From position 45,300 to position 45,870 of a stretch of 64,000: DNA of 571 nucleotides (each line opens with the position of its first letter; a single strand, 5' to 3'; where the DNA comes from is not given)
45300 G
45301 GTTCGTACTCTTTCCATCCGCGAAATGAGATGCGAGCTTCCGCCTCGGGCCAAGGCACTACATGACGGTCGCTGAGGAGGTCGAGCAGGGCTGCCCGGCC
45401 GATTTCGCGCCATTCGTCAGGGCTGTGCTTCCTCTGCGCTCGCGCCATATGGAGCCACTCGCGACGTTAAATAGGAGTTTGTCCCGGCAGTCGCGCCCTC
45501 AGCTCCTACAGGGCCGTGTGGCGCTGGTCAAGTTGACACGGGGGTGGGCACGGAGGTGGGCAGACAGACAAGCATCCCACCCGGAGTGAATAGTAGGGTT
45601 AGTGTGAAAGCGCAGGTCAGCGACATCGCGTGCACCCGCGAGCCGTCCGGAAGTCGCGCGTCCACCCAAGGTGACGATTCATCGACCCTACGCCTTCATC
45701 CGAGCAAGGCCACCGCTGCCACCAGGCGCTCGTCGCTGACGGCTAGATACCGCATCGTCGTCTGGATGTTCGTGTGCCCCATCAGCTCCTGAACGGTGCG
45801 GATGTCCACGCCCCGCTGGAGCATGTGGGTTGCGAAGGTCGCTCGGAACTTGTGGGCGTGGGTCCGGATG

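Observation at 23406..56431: tRNA-Leu(TAG) is split into halves 33 kb apart, and the island carries an intact replacement copy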

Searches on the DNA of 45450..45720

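Call 72: search_rna_families(source=window, start=45450, end=45720, threshold=evalue, max_evalue=1)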
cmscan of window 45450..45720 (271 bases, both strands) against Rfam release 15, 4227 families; matches with E-value up to 1: 0.
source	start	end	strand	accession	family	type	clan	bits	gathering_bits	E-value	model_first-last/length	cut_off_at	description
